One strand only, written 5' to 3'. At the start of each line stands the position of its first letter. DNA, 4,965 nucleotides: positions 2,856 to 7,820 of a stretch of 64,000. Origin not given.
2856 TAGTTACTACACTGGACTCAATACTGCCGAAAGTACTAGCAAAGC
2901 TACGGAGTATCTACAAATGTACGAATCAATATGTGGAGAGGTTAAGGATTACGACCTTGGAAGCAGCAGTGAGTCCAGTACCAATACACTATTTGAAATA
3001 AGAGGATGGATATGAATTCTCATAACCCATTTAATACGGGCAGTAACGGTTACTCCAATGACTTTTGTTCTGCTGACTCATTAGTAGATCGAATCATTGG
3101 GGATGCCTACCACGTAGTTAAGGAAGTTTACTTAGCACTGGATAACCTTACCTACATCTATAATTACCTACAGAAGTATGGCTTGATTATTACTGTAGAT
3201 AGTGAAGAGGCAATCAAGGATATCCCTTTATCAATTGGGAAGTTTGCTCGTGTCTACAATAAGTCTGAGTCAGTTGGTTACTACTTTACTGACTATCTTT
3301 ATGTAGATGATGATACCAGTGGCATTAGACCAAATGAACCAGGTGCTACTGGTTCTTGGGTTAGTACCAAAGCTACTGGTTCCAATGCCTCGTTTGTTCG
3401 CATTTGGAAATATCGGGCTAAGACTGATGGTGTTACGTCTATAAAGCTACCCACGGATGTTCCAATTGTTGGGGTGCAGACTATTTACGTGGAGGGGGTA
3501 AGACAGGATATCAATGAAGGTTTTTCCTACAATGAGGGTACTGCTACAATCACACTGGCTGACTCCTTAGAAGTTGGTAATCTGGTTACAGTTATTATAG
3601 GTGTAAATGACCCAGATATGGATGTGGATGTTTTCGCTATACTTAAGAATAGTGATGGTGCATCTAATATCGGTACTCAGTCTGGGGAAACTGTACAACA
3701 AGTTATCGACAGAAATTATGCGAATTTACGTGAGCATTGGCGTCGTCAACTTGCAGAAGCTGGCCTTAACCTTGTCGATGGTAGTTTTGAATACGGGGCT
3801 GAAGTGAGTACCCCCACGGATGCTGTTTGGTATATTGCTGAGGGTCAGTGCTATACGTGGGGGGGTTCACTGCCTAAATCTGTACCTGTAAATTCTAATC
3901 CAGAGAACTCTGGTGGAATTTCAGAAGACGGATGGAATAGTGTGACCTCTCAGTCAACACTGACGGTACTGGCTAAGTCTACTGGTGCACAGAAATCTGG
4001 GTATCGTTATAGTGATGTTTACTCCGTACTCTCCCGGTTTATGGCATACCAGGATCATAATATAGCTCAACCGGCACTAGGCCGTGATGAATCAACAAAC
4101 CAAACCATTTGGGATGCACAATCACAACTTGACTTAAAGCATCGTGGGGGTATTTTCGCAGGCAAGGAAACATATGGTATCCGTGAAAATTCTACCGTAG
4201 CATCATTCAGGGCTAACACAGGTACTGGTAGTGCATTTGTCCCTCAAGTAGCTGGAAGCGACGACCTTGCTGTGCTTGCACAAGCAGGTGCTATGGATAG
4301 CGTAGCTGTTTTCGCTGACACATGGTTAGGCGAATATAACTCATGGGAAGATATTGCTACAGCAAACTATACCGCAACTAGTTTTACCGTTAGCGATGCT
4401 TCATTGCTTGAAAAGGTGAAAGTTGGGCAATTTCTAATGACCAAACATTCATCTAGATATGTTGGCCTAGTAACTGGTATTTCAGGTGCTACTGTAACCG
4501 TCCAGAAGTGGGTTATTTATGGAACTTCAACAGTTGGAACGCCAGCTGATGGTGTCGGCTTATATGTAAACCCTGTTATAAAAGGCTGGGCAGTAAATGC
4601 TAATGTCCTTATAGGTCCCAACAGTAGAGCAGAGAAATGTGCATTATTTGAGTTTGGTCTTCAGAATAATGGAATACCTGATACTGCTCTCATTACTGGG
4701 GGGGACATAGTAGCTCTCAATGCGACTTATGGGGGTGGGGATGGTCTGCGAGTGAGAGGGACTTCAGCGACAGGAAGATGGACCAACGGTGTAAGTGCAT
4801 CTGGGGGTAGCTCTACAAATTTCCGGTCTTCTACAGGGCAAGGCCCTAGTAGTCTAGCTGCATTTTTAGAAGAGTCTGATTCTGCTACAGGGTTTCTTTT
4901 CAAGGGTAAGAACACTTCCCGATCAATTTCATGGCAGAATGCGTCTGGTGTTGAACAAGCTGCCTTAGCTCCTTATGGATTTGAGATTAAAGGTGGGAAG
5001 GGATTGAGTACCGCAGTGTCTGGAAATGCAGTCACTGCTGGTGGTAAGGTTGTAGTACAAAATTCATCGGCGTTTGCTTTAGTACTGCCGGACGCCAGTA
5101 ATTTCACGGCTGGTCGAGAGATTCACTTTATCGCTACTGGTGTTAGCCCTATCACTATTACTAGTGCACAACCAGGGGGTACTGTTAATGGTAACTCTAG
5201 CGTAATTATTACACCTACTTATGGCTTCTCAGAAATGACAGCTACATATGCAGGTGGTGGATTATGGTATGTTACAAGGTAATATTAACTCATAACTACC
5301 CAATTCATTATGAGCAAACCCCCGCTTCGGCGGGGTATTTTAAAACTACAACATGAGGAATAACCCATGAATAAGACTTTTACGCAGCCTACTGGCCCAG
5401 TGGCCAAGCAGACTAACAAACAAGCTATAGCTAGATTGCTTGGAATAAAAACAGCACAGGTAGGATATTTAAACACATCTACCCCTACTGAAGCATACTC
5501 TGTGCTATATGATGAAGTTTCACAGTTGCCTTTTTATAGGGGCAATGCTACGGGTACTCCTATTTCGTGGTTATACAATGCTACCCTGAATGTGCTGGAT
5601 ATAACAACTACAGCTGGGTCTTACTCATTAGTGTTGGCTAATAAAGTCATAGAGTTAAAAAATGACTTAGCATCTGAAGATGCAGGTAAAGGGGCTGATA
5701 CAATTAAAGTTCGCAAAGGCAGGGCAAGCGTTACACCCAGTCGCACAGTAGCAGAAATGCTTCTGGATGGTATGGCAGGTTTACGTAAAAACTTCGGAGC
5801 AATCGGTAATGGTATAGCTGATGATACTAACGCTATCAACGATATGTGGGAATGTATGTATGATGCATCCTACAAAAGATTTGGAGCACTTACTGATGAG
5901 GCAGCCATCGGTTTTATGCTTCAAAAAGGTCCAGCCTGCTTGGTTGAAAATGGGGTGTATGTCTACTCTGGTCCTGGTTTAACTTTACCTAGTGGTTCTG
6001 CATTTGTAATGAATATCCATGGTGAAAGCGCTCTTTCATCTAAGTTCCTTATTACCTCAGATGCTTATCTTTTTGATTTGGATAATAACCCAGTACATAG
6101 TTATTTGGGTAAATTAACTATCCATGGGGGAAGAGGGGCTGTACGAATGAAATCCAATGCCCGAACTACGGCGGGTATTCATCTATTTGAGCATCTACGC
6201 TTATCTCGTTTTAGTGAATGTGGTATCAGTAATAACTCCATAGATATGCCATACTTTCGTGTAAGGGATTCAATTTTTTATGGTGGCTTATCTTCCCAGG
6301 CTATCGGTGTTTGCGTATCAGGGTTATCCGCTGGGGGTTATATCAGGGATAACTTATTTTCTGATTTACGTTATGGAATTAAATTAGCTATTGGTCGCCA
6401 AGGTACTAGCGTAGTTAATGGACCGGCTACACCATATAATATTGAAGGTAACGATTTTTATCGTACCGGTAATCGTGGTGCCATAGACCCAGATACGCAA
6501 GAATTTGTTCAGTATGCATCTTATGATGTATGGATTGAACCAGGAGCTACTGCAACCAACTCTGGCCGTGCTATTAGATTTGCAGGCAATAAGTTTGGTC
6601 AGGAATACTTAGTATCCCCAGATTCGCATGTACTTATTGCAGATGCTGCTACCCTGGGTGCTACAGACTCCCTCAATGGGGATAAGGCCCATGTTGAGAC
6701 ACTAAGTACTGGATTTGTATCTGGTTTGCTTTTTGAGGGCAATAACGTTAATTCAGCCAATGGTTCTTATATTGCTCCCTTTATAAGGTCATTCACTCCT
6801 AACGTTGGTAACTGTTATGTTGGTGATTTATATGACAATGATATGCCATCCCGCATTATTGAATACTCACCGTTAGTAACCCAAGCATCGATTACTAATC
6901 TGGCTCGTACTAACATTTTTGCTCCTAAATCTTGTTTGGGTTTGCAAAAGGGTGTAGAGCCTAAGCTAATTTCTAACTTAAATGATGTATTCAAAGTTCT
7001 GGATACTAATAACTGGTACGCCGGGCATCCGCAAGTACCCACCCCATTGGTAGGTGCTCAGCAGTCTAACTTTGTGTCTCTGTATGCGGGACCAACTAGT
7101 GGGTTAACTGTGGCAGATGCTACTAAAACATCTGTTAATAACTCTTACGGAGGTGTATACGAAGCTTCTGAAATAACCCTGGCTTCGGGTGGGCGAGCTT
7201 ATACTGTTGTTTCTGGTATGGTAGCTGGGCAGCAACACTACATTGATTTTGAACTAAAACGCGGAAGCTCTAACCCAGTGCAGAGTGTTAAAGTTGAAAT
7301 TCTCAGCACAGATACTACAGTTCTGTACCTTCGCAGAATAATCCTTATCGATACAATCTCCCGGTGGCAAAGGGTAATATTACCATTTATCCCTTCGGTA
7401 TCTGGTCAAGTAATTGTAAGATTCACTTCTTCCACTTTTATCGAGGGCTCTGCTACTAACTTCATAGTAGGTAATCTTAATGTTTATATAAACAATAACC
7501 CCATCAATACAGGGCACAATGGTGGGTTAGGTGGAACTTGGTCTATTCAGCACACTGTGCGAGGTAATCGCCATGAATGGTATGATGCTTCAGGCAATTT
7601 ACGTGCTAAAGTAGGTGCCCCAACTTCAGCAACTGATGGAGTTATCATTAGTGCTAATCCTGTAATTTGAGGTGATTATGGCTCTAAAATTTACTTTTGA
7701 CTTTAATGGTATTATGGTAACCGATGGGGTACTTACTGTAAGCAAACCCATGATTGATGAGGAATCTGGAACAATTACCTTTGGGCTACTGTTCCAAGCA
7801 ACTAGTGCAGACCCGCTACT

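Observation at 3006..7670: Two consecutive large tail fibre/spike genes, the second a pectate-lyase-fold depolymerase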

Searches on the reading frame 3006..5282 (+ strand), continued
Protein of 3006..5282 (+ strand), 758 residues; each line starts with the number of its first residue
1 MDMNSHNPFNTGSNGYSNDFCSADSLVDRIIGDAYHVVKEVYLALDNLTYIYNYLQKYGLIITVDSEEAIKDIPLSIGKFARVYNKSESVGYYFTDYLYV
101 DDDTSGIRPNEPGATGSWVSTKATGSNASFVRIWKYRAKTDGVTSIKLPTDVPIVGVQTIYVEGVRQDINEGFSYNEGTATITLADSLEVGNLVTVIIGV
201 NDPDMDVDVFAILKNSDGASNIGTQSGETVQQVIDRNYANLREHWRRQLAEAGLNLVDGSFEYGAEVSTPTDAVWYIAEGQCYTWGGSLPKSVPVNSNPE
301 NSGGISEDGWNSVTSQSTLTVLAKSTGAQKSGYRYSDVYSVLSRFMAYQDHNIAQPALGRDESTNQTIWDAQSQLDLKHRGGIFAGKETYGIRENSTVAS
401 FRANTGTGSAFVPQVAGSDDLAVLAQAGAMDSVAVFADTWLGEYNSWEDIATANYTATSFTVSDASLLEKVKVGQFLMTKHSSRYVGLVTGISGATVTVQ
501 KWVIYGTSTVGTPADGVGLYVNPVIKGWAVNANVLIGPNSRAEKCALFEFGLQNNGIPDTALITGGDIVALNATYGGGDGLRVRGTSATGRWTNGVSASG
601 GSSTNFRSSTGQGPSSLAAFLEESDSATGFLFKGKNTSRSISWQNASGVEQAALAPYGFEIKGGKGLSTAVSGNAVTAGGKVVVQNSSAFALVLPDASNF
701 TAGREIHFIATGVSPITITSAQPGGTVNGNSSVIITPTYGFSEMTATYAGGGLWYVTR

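Call 31: predict_structure(alignment_id=A2)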
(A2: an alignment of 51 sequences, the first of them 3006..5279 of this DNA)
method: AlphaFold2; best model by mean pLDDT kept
length: 758 residues; sequences in the alignment: 51
mean_pLDDT: 60.7   pTM: 0.28
mean pLDDT of the five models: 60.7, 60.2, 57.1, 56.1, 55.8
residues with pLDDT >= 90: 77; 70-90: 239; 50-70: 135; < 50: 307
segments of 3 or more residues with pLDDT < 50: 1-41, 43-46, 123-129, 202-216, 315-320, 328-338, 358-360, 372-418, 431-449, 524-666
pLDDT, mean of each block of 10 residues (from residue 1): 30 38 44 45 50 51 72 72 62 68 82 81 47 77 84 70 77 82 89 76 40 46 56 54 74 82 90 86 89 92 84 58 50 47 56 53 59 41 29 26 31 41 60 41 45 80 76 72 81 87 83 78 48 41 36 32 35 32 37 35 34 32 26 29 37 34 52 78 87 87 83 93 92 89 88 88
secondary structure, 60 per line:
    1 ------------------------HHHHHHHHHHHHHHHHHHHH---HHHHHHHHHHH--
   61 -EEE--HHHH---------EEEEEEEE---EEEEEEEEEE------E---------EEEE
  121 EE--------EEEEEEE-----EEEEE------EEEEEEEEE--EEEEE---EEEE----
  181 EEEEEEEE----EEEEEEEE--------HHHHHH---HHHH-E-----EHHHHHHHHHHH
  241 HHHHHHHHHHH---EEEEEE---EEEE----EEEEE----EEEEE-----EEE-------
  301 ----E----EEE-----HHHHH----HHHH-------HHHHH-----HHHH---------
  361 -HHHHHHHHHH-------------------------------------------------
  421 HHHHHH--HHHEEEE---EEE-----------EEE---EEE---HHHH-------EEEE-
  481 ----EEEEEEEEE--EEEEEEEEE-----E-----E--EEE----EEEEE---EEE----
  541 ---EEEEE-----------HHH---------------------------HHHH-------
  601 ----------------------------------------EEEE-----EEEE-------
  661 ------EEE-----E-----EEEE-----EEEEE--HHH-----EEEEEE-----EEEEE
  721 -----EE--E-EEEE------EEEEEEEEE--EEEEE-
elements in order (helices of 4 or more, strands of 3 or more residues): H25-44 H48-58 E62-64 H67-70 E80-87 E91-100 E117-122 E131-137 E143-147 E154-162 E165-169 E173-176 E181-188 E193-200 H209-214 H218-221 H230-251 E255-260 E264-267 E272-276 E281-285 E291-293 E310-312 H318-322 H327-330 H338-342 H348-351 H362-371 H421-426 E432-435 E439-441 E453-455 E459-461 H465-468 E476-479 E485-493 E496-504 E519-521 E526-530 E534-536 E544-548 H590-593 E641-644 E650-653 E667-669 E681-684 E690-694 E705-710 E716-720 E732-735 E742-750 E753-757
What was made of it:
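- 3696..3995 (+): RBP1 aa ~231-330: Tail_spike_N (TSP1/gp66-type) domain with a preceding helix. It is part of the branching platform and is shared with Ackermannviridae-like and other large phages. This segment of the AF2 model has pLDDT 82-92 (call 31).
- The RBP1 C-terminal domain is poorly predicted as a monomer (pLDDT <50 for aa 524-666; call 31).
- Tried and rejected: The monomer AlphaFold model failed for the C-terminal domain (pLDDT 61 overall; call 31), so no fold could be assigned to it.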

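Call 47: fold_search(model_id=the predicted structure, library=pdb)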
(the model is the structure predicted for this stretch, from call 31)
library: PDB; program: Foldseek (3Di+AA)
matches with E <= 10: 666; with E <= 0.001: 10
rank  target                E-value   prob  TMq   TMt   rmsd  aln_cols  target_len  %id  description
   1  24qj                  5.1e-15  1.00  0.18  0.26  20.2       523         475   20  Crystal structure of a tailspike depolymerase (Solidus_gp83) from Acinetobacter phage Solidus (released 2026-03-25)
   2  9d84_B                1.9e-05  1.00  0.08  0.88   1.2        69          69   35  Shigella flexneri bacteriophage B2 Gp48 and Gp49 (released 2025-01-15)
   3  7rej_A                2.5e-05  1.00  0.08  0.19  13.0       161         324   20  Tailspike protein 4 (TSP4) from phage CBA120, residues 1-335, obtained in the presence of NaK-Tartrate (released 2022-02-23)
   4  6nw9_B                3.1e-04  0.99  0.08  0.10  21.2       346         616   13  CRYSTAL STRUCTURE OF A TAILSPIKE PROTEIN 3 (TSP3, ORF212) FROM ESCHERICHIA COLI O157:H7 BACTERIOPHAGE CBA120 (released 2019-06-05)
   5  7rfo_B                5.5e-04  1.00  0.10  0.20  11.3       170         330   20  SeMet Tailspike protein 4 (TSP4) phage CBA120, residues 1-335, obtained in the presence of LiSO4 (released 2022-02-23)
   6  9f4a_LS               5.8e-04  1.00  0.11  0.13   7.7       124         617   17  Interface between baseplate cup and extended tail tube/sheath of Klebsiella phage KP1 variant vB_Kpn_Lilla1 (released 2025-05-14)
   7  9ny6_C                5.8e-04  0.99  0.13  0.28  13.2       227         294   16  Pseudomonas phage Pa223 capsid spike (released 2025-08-06)
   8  6nw9_C                7.7e-04  0.98  0.08  0.10  21.3       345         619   13  CRYSTAL STRUCTURE OF A TAILSPIKE PROTEIN 3 (TSP3, ORF212) FROM ESCHERICHIA COLI O157:H7 BACTERIOPHAGE CBA120 (released 2019-06-05)
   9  4qnl                  8.2e-04  1.00  0.09  0.08   3.4        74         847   30  Crystal structure of tail fiber protein gp63.1 from E. coli phage G7C (released 2015-06-24)
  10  9f4b_FA               9.1e-04  1.00  0.10  0.13   3.3       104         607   23  Pre-assembled baseplate cup of Klebsiella phage KP1 variant vB_Kpn_Lilla1 (released 2025-05-14)
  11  5w6f_A                1.7e-03  1.00  0.08  0.10   9.6       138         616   20  Crystal structure of Bacteriophage CBA120 tailspike protein 3 (TSP3, orf212) (released 2018-10-24)
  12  5w6h_A                1.9e-03  1.00  0.09  0.09   7.4        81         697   28  Crystal structure of Bacteriophage CBA120 tailspike protein 4 enzymatically active domain (TSP4dN, orf213) (released 2018-10-24)
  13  7rfo_C                4.2e-03  1.00  0.10  0.21  10.3       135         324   24  SeMet Tailspike protein 4 (TSP4) phage CBA120, residues 1-335, obtained in the presence of LiSO4 (released 2022-02-23)
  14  4oj5_A                5.5e-03  1.00  0.08  0.08   7.2        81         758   30  Crystal Structure of a Putative Tailspike Protein (TSP1, orf210) from Escherichia coli O157:H7 Bacteriohage CBA120 (released 2014-03-26)
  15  9d84_A                5.8e-03  1.00  0.09  0.09   5.4        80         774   32  Shigella flexneri bacteriophage B2 Gp48 and Gp49 (released 2025-01-15)
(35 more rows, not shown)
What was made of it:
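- On Solidus_gp83-type tailspike depolymerase domain (PDB 24qj): Foldseek E 5e-15 but TM 0.18-0.26, because the monomer model of this domain is poor (pLDDT <50 for aa 372-449 and 524-666; calls 31, 47).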

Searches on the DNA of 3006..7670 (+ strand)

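Call 5: search_dna_similar(query=window:3006-7670:+, collection=phages, mode=near, max_rows=25)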
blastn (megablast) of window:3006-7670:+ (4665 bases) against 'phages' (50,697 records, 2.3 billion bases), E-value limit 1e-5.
Records with a match: 11; places in all: 13; records where one place covers at least 80% of the query: 2.
Best place of each record, by identity: >=99% 1; 90-95% 4; 80-90% 6.
By first word of the organism name: Escherichia 6; Klebsiella 3; Gamaleyavirus 2.
By host as written in the record: - 5; Escherichia coli 2; Escherichia coli 24-32n 1; Klebsiella oxytoca 1; Escherichia coli (ETEC) MTCC-9537 1; Klebsiella pneumoniae KP13 1.
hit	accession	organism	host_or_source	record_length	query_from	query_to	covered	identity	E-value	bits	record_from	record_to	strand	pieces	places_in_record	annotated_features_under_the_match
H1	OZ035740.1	Gamaleyavirus AN24P2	-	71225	1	4665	100%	100.0%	0e+0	8615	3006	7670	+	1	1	record has no annotation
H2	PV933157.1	Escherichia phage 24-32N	Escherichia coli 24-32n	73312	2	4665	94%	88.8%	0e+0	5380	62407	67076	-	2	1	tail fiber protein | tailspike protein | virion structural protein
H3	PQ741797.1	Klebsiella phage vB_KoxiM_BaqKoxi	Klebsiella oxytoca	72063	2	4665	65%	91.7%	0e+0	4214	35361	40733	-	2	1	L-shaped tail fiber protein | hypothetical protein (x2)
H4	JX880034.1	Escherichia phage IME11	Escherichia coli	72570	3172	4665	32%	94.0%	0e+0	2266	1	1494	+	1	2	hypothetical protein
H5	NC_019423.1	Escherichia phage IME11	Escherichia coli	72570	3172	4665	32%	94.0%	0e+0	2266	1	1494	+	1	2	hypothetical protein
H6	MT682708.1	Escherichia phage vB_EcoP_SP5M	waste water from pig farming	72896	1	677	15%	80.3%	7e-141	508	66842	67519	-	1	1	preneck appendage protein | hypothetical protein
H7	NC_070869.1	Escherichia phage vB_EcoP_SP5M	waste water from pig farming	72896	1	677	15%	80.3%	7e-141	508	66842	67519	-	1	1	tail protein | virion structural protein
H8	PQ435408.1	Escherichia phage vB_EcoP_CU10EC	Escherichia coli (ETEC) MTCC-9537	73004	1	407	9%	91.9%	3e-159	569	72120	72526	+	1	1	hypothetical protein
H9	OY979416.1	Klebsiella phage vB_Kpl_K57alpha1.2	-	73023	1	407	9%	86.3%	7e-121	442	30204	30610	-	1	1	DNA polymerase | unknown function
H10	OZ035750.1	Gamaleyavirus NAN33P5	-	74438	1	407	9%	86.0%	3e-119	436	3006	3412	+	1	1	record has no annotation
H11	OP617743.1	Klebsiella phage KP13-26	Klebsiella pneumoniae KP13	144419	718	2420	6%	88.7%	3e-44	322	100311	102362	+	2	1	hypothetical protein (x3)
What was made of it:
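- The host of AN24P2 is not given in the record (call 5).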

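Call 16: get_annotated_region(hit=H2, flank=6000)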
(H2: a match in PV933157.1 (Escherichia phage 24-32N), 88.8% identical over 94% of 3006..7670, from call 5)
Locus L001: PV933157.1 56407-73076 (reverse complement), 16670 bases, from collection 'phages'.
description: Escherichia phage 24-32N, complete genome.
organism: Escherichia phage 24-32N (NCBI taxid 3453362)
taxonomy: Viruses
host: Escherichia coli 24-32n; source: -; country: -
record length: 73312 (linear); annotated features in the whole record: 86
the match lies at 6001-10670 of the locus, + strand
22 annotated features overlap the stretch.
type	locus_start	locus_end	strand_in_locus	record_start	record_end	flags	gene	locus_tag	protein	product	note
CDS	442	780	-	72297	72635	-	-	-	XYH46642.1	hypothetical protein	Gp86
CDS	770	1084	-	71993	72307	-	-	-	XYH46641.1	hypothetical protein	Gp85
CDS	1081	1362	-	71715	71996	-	-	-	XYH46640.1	hypothetical protein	Gp84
CDS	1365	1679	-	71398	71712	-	-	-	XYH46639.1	hypothetical protein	Gp83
CDS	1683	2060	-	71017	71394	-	-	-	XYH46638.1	hypothetical protein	Gp82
CDS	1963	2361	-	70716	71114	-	-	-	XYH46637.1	hypothetical protein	Gp81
CDS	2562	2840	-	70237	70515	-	-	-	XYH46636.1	hypothetical protein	Gp80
CDS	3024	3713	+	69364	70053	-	-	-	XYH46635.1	terminase small subunit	Gp79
CDS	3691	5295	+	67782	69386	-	-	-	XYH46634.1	terminase large subunit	Gp78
CDS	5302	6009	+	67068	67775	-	-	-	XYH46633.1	virion structural protein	Gp77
CDS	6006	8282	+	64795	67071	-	-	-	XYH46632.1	tailspike protein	Gp76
CDS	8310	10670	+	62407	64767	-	-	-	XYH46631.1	tail fiber protein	Gp75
CDS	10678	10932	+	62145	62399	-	-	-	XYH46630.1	hypothetical protein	Gp74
CDS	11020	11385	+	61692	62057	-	-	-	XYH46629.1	tail length tape-measure protein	Gp73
CDS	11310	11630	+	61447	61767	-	-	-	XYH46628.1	holin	Gp72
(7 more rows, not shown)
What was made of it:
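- Checked: It is 88.8% identical to Escherichia phage 24-32N, where the two genes are annotated 'tailspike protein' and 'tail fiber protein' (calls 5, 16).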

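Call 35: get_annotated_region(hit=H3, flank=3000)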
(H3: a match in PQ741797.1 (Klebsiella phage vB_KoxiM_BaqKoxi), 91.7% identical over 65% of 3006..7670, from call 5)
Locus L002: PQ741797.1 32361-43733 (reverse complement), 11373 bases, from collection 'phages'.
description: Klebsiella phage vB_KoxiM_BaqKoxi, complete genome.
organism: Klebsiella phage vB_KoxiM_BaqKoxi (NCBI taxid 3386311)
taxonomy: Viruses
host: Klebsiella oxytoca; source: Magdalena river water; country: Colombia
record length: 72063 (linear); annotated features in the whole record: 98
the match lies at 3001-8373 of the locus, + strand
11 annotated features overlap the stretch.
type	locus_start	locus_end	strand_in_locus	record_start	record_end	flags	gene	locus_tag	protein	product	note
CDS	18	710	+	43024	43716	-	-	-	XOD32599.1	hypothetical protein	-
CDS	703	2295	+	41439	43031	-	-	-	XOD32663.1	terminase large subunit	-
CDS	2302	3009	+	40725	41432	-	-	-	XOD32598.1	hypothetical protein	-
CDS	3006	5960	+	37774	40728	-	-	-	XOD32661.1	L-shaped tail fiber protein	-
CDS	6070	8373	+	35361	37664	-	-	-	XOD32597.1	hypothetical protein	-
CDS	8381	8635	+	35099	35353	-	-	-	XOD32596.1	hypothetical protein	-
CDS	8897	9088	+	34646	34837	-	-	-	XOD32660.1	tail length tape-measure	-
CDS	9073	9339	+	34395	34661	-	-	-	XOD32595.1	hypothetical protein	-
CDS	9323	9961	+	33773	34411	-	-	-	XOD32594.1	secretion activator protein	-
CDS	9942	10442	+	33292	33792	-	-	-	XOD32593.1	hypothetical protein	-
CDS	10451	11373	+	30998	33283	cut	-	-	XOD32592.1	portal protein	-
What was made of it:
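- The gene order terminase, adaptor, RBP1, RBP2, lysis genes, portal matches phage 24-32N (calls 5, 16, 35).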

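Call 36: get_annotated_region(hit=H11, flank=4000)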
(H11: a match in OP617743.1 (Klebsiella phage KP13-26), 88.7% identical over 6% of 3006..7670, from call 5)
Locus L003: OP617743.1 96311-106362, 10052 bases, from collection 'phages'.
description: Klebsiella phage KP13-26, complete genome.
organism: Klebsiella phage KP13-26 (NCBI taxid 2985660)
taxonomy: Viruses; Duplodnaviria; Heunggongvirae; Uroviricota; Caudoviricetes; Stephanstirmvirinae
host: Klebsiella pneumoniae KP13; source: -; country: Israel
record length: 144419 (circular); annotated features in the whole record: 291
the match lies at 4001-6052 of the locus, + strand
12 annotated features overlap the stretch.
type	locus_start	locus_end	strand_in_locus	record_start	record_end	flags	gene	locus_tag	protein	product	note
CDS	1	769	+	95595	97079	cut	-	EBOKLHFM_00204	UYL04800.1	hypothetical protein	-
CDS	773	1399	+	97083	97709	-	-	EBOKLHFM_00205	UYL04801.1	hypothetical protein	-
CDS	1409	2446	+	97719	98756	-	-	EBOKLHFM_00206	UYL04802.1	hypothetical protein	-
CDS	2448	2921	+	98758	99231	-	-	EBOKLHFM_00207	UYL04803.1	hypothetical protein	-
CDS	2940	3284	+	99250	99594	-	-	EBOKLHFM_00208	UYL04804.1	hypothetical protein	-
CDS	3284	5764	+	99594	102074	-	-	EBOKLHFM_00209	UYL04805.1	hypothetical protein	-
CDS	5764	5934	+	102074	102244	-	-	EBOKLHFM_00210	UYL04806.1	hypothetical protein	-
CDS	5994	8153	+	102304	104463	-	-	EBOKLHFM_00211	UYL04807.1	hypothetical protein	-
CDS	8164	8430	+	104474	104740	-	-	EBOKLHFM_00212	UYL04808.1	hypothetical protein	-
CDS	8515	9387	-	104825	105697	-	-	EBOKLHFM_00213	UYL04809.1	hypothetical protein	-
CDS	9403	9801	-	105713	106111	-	-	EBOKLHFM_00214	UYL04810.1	hypothetical protein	-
CDS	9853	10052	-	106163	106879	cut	-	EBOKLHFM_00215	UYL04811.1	hypothetical protein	-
